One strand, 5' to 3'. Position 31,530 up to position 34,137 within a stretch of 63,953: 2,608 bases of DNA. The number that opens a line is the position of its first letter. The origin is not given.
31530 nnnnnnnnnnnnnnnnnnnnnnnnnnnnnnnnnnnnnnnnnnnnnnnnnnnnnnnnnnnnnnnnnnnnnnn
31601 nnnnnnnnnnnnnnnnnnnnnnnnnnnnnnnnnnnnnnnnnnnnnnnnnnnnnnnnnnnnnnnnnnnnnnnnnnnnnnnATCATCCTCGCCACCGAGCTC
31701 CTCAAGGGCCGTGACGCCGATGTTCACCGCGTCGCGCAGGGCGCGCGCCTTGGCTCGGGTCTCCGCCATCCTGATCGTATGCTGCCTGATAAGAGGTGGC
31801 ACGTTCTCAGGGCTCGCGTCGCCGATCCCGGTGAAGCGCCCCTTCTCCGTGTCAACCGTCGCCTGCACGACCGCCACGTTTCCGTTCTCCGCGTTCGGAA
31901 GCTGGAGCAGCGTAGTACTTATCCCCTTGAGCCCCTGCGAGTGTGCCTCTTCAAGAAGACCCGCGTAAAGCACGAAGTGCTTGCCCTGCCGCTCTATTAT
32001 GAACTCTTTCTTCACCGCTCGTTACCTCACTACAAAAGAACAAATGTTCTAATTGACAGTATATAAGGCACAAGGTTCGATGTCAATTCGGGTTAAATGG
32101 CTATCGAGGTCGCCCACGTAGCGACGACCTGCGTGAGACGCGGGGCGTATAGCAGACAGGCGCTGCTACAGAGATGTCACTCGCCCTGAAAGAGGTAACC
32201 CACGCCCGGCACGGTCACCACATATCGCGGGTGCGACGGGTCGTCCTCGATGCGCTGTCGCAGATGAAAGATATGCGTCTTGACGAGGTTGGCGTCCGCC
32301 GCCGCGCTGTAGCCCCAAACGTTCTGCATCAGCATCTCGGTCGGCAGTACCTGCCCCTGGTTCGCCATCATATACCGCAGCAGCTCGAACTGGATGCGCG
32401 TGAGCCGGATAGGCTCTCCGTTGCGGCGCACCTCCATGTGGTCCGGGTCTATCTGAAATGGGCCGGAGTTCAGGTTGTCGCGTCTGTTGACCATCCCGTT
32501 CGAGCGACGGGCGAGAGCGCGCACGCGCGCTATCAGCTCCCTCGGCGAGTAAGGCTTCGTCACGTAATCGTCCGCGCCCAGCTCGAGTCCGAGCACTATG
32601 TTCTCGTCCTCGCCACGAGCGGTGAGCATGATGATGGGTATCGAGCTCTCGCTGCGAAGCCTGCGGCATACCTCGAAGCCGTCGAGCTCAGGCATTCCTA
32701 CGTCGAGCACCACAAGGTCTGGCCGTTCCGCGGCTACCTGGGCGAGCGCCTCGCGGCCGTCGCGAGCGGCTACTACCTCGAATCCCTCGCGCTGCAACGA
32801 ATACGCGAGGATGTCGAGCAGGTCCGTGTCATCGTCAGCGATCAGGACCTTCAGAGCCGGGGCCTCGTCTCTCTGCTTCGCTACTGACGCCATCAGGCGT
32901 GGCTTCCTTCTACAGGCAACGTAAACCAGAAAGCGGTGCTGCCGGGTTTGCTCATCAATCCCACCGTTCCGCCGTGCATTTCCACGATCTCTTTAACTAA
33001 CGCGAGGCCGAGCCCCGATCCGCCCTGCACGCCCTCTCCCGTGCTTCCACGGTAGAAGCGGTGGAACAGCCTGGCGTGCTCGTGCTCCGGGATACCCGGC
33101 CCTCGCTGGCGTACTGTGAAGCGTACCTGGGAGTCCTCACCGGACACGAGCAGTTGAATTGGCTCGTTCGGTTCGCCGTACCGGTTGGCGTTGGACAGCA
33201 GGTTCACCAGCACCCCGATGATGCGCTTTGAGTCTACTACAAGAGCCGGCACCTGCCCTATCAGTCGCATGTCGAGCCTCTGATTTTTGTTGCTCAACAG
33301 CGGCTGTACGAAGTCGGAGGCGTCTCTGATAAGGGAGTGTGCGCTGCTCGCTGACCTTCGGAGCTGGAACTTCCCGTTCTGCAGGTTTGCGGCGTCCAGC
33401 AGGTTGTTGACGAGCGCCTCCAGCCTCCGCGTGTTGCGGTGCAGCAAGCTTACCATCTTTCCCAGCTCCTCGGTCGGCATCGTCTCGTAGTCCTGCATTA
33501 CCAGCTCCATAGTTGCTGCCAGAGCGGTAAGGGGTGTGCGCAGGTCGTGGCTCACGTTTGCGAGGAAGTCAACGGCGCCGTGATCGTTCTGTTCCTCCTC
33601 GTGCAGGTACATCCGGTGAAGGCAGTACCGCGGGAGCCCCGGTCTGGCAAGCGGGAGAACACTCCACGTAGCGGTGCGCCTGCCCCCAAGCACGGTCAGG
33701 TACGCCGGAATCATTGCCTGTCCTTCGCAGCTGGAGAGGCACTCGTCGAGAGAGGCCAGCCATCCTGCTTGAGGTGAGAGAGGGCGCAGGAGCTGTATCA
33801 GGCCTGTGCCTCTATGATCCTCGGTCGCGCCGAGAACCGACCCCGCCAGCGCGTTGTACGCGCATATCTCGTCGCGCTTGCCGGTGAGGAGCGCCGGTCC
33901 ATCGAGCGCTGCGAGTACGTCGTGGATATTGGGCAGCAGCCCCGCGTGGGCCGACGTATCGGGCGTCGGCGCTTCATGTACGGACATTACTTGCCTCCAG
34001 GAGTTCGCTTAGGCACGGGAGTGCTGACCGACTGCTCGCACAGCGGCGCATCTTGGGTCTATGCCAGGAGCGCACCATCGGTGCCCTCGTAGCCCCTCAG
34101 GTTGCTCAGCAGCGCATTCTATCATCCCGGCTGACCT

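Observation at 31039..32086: Two-gene operon behind a textbook promoter and LexA box, encoding a Rad52/Sak-like annealing-protein candidate outside any prophage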

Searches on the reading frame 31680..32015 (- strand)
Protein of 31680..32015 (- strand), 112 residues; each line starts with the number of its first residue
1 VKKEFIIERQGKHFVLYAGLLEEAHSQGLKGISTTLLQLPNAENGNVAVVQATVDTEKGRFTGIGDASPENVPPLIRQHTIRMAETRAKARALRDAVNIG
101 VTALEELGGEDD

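Call 50: predict_structure(alignment_id=A3)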
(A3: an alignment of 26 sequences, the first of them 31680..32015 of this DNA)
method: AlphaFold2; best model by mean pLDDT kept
length: 112 residues; sequences in the alignment: 26
mean_pLDDT: 52.9   pTM: 0.44
mean pLDDT of the five models: 52.9, 51.9, 49.5, 44.8, 44.0
residues with pLDDT >= 90: 0; 70-90: 36; 50-70: 22; < 50: 54
segments of 3 or more residues with pLDDT < 50: 1-19, 78-106, 108-112
pLDDT, mean of each block of 10 residues (from residue 1): 25 35 71 75 75 77 67 50 33 35 41 37
secondary structure, 60 per line:
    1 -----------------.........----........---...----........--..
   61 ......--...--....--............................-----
elements in order: H18-26 E31-38 E49-56 E59-66 H74-77 H80-107

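Call 53: fold_search(model_id=the predicted structure, library=pdb)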
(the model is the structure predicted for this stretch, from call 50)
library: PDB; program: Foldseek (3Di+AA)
matches with E <= 10: 624; with E <= 0.001: 0
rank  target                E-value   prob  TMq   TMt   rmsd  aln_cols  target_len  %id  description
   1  5npg_MODEL_1_A        8.0e-02  0.99  0.36  0.46   2.9        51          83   18  Solution structure of Drosophila melanogaster Loquacious dsRBD1 (released 2017-10-04)
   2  9n82_c                1.2e-01  0.47  0.29  0.16  13.9       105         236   15  The ligation (AMP-Lys) complex in the NHEJ pathway (released 2025-04-23)
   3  8dga_K                1.7e-01  0.63  0.33  0.22  30.6        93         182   15  Structural Basis of MicroRNA Biogenesis by Dicer-1 and Its Partner Protein Loqs-PB - complex IV (released 2022-11-16)
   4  7u65_G                1.7e-01  0.54  0.30  0.37  11.0        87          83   13  Structure of E. coli dGTPase bound to T7 bacteriophage protein Gp1.2 (released 2022-08-31)
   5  3tqm_C                1.8e-01  0.66  0.30  0.36  13.3        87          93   11  Structure of an ribosomal subunit interface protein from Coxiella burnetii (released 2011-09-28)
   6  2x5h_D                1.9e-01  0.44  0.27  0.32  12.0        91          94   11  Crystal structure of the ORF131 L26M L51M double mutant from Sulfolobus islandicus rudivirus 1 (released 2010-07-21)
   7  3ik4_A                2.0e-01  0.69  0.26  0.10   3.7        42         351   28  CRYSTAL STRUCTURE OF mandelate racemase/muconate lactonizing protein from Herpetosiphon aurantiacus (released 2009-08-18)
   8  6h4n_x                2.0e-01  0.66  0.28  0.32   8.0        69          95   10  Structure of a hibernating 100S ribosome reveals an inactive conformation of the ribosomal protein S1 - 70S Hibernatin (released 2018-09-05)
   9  4y4o_2y               2.1e-01  0.47  0.28  0.32  12.7        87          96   14  Crystal structure of the Thermus thermophilus 70S ribosome with rRNA modifications and bound to protein Y (YfiA) at 2 (released 2015-03-18)
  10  4wpy                  2.9e-01  0.60  0.29  0.36   9.6        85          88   12  Racemic crystal structure of Rv1738 from Mycobacterium tuberculosis (Form-II) (released 2015-03-18)
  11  8guo_B                3.1e-01  0.60  0.32  0.40  11.3        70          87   11  Crystal structure of the nuclease domain of EsaD in complex with EsaG from Staphylococcus aureus (released 2022-11-09)
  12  2x5h_A                3.1e-01  0.38  0.27  0.32  13.1        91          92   12  Crystal structure of the ORF131 L26M L51M double mutant from Sulfolobus islandicus rudivirus 1 (released 2010-07-21)
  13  2x5h_C                3.1e-01  0.35  0.28  0.33  12.9        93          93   11  Crystal structure of the ORF131 L26M L51M double mutant from Sulfolobus islandicus rudivirus 1 (released 2010-07-21)
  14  2l33_MODEL_1_A        3.1e-01  0.33  0.27  0.30   6.5        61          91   15  Solution NMR Structure of DRBM 2 domain of Interleukin enhancer-binding factor 3 from Homo sapiens, Northeast  (released 2010-09-22)
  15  4wsp                  3.5e-01  0.35  0.26  0.35  15.0        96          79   14  Racemic crystal structure of Rv1738 from Mycobacterium tuberculosis (Form-I) (released 2015-03-18)
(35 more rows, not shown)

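Call 54: search_protein_representatives(alignment_id=A3)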
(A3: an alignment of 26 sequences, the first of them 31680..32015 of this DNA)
Query: 26 sequences, 112 profile positions. Proteins with E-value up to 0.001 (for the whole library): 3462; up to 1e-10: 2290; up to 1e-30: 731. The best 150 are listed.
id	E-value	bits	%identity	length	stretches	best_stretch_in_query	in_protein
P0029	4.2e-58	210.7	-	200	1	1-110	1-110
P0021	1.5e-55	202.5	-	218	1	1-111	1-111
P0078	2.7e-55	201.7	-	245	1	1-112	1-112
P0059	3.2e-55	201.5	-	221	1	1-110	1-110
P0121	1.8e-54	199.0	-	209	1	1-111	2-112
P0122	2.2e-54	198.7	-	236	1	1-112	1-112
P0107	2.9e-54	198.4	-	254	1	1-111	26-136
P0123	1.1e-53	196.5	-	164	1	1-111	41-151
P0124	2.4e-53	195.4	-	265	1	1-110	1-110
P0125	6.0e-53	194.1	-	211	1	1-111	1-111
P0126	6.3e-53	194.1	-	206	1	1-111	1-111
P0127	8.6e-53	193.6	-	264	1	1-110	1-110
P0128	9.0e-53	193.6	-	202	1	1-111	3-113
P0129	9.2e-53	193.5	-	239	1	1-111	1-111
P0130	9.6e-53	193.5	-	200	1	1-111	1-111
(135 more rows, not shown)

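Call 77: find_related_loci(query=A2, collection=viral_contigs, flank=4000)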
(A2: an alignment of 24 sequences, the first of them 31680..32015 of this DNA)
Query A2 (112 aa) in viral_contigs; peptide patterns used: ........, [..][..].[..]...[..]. (x = any residue, [..] = any of these).
71 stretches matched a pattern; 39 encode a relative of the query (tblastn E <= 1e-3); 39 distinct loci.
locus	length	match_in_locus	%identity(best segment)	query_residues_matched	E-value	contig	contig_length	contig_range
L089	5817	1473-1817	62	1-111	2e-41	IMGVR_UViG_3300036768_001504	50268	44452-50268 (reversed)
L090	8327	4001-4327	61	5-111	4e-40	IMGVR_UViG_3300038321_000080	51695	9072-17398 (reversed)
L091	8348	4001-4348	55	1-112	1e-39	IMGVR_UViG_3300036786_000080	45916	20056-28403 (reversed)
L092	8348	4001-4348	58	1-112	6e-39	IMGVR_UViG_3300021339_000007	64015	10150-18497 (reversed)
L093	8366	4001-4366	54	1-111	5e-37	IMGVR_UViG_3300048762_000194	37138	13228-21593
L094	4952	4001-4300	62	1-100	7e-37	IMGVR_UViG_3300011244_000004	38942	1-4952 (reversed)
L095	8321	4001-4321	56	1-107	3e-36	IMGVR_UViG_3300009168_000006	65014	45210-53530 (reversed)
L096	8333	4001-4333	56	1-110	9e-36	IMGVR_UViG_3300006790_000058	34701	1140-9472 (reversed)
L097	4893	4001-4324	56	1-108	2e-35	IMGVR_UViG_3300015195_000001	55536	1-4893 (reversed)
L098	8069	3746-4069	57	1-104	3e-35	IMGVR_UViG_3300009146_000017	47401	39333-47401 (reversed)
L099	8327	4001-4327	60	1-104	1e-34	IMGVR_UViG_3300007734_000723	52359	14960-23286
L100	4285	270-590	53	1-107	5e-34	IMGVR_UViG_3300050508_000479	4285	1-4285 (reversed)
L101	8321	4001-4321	50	5-111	7e-30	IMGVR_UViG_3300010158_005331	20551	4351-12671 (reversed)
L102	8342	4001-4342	53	3-110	7e-29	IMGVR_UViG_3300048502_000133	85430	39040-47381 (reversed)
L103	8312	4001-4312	53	3-107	3e-28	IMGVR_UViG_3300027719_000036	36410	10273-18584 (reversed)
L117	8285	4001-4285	44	11-107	9e-22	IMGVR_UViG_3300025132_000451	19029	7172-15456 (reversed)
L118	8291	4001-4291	48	17-112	2e-19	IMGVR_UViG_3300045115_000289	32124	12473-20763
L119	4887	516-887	37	6-107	2e-17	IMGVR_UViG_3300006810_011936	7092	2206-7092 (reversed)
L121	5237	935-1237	40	6-107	4e-16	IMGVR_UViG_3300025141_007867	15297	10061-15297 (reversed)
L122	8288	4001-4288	43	11-107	2e-13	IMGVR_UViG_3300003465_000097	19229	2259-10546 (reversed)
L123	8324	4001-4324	33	7-108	2e-10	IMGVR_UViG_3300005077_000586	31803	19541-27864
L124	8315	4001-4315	38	12-111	2e-10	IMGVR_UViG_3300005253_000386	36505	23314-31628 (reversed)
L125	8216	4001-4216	39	38-108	2e-9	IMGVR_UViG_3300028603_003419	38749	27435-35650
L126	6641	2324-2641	32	12-107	2e-9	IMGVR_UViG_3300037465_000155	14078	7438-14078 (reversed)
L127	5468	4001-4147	41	61-109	2e-6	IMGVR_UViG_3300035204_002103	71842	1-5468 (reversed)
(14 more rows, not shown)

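Call 79: search_protein_families(library=pfam, proteins=[L090:3296-3979:+, L090:2478-3032:+, L090:4609-5532:+, L090:5534-6145:+, L096:3067-3531:+, L096:4776-5288:+, L096:5292-5792:+, L123:2738-3706:+, L123:4580-5008:+, L123:4983-5468:+], max_evalue=0.001)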
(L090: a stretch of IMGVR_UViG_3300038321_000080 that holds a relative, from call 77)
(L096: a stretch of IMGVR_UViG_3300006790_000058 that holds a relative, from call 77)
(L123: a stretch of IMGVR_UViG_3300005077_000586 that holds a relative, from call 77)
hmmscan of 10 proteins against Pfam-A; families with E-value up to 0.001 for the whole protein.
L090:3296-3979:+ (227 aa): 1 family
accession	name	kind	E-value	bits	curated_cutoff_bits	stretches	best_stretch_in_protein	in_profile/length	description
PF07352.17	Phage_Mu_Gam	-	9.7e-32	110.4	28.3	1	37-216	2-141/149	Bacteriophage Mu Gam like protein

L090:2478-3032:+ (184 aa): 0 families

L090:4609-5532:+ (307 aa): 1 family
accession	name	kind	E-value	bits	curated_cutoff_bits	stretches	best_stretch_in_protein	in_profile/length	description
PF07261.16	DnaB_2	-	1.2e-09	38.1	22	1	185-252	2-72/74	Replication initiation and membrane attachment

L090:5534-6145:+ (203 aa): 0 families

L096:3067-3531:+ (154 aa): 0 families

L096:4776-5288:+ (170 aa): 0 families

L096:5292-5792:+ (166 aa): 0 families

L123:2738-3706:+ (322 aa): 1 family
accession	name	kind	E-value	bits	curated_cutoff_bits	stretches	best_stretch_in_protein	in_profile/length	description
PF00294.29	PfkB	-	2.5e-11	43.9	25.8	1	6-302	3-297/302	pfkB family carbohydrate kinase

L123:4580-5008:+ (142 aa): 1 family
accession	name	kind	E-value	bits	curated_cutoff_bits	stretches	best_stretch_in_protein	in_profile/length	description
PF09682.15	Phage_holin_6_1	-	0.00053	20.8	24.9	0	14-112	7-94/101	Bacteriophage holin of superfamily 6 (Holin_LLH)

L123:4983-5468:+ (161 aa): 0 families

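Call 82: search_protein_families(library=pfam, proteins=[L117:3572-4294:+, L118:3884-4465:+, L119:480-920:+, L121:626-1267:+, L122:3848-4555:+, L123:3845-4564:+, L124:3770-4744:+, L125:3713-4462:+, L126:2009-3091:+, L127:3668-4375:+], max_evalue=1)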
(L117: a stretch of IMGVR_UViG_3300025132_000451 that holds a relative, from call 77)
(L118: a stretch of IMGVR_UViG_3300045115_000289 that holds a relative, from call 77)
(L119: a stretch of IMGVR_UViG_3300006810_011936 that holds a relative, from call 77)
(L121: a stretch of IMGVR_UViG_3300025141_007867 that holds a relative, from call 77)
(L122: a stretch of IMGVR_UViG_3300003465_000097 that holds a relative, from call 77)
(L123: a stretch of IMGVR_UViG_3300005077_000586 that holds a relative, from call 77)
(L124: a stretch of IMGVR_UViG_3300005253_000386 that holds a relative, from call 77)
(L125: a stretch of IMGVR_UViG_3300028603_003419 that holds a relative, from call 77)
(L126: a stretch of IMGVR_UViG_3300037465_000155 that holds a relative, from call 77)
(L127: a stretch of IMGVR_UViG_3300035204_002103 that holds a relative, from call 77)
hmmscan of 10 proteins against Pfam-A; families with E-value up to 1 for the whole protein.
L117:3572-4294:+ (240 aa): 2 families
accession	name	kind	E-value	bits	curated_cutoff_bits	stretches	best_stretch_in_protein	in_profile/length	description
PF04434.22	SWIM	-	0.00086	19.2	19.6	1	82-110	10-35/38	SWIM zinc finger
PF20475.3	DUF6717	-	0.18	12.7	27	1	107-179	41-103/115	Family of unknown function (DUF6717)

L118:3884-4465:+ (193 aa): 1 family
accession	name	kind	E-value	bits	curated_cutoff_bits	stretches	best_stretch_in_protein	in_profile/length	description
PF13240.11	Zn_Ribbon_1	-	0.42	10.9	25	1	156-169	2-15/23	zinc-ribbon domain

L119:480-920:+ (146 aa): 1 family
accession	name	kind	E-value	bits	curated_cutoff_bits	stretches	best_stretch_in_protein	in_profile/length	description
PF01672.21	Plasmid_parti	-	0.13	13.3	22.1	1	45-73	7-35/85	Putative plasmid partition protein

L121:626-1267:+ (213 aa): 1 family
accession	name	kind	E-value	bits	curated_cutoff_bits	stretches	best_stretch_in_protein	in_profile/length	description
PF07443.18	HARP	-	0.28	11.2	25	1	23-65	4-46/55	HepA-related protein (HARP)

L122:3848-4555:+ (235 aa): 3 families
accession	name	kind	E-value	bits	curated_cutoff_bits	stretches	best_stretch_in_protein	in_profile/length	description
PF25436.1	BSD2_CRD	-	0.028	15.1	27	1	183-225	9-53/69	BSD2 cysteine rich domain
PF19130.5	DUF5813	-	0.039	14.3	25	1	66-104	90-128/144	Family of unknown function (DUF5813)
PF01258.23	zf-dskA_traR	-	0.19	12.2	24.9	1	185-197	2-13/36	Prokaryotic dksA/traR C4-type zinc finger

L123:3845-4564:+ (239 aa): 0 families

L124:3770-4744:+ (324 aa): 1 family
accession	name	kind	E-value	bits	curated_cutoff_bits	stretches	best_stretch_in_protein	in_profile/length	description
PF04935.17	SURF6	-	5.4e-05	23.5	23.1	1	236-284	109-155/196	Surfeit locus protein 6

L125:3713-4462:+ (249 aa): 2 families
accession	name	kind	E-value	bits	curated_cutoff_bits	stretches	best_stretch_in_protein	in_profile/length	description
PF17190.9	RecG_N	-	0.067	14.3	23.1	1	213-245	37-70/89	RecG N-terminal helical domain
PF25137.1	ADH_Fe_C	-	0.084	13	27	1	2-45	143-188/194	Fe-containing alcohol dehydrogenase family, C-terminal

L126:2009-3091:+ (360 aa): 0 families

L127:3668-4375:+ (235 aa): 0 families

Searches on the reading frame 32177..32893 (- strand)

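Call 83: search_protein_families(library=pfam, proteins=[window:32177-32893:-], max_evalue=0.00001)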
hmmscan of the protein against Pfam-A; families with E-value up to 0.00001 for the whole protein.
window:32177-32893:- (238 aa): 2 families
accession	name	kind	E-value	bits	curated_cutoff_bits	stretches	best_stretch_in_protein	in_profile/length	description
PF00072.30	Response_reg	-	3.3e-33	114.6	30.2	1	16-125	1-111/111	Response regulator receiver domain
PF00486.34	Trans_reg_C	-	1.8e-24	86.1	26.2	1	159-235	1-77/77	Transcriptional regulatory protein, C terminal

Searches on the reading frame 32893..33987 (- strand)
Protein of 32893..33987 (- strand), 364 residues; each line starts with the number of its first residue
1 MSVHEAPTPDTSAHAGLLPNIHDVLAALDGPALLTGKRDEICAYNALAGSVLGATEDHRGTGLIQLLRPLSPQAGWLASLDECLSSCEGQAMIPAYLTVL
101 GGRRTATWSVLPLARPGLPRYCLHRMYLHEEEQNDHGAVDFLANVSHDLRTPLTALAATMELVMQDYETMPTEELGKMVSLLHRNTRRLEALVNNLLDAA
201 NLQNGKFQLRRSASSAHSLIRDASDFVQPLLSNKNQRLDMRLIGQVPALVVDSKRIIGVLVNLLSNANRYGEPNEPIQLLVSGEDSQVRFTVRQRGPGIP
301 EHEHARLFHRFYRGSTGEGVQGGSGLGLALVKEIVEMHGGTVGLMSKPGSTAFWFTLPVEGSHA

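Call 83: search_protein_families(library=pfam, proteins=[window:32893-33987:-], max_evalue=0.00001)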
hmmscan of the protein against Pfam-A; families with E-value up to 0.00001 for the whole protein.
window:32893-33987:- (364 aa): 2 families
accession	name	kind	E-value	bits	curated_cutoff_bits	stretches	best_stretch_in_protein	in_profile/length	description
PF02518.31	HATPase_c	-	5e-25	88.5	26.4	1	252-360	2-110/111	Histidine kinase-, DNA gyrase B-, and HSP90-like ATPase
PF00512.31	HisKA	-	1.6e-15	57.4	26.9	1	140-205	4-66/66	His Kinase A (phospho-acceptor) domain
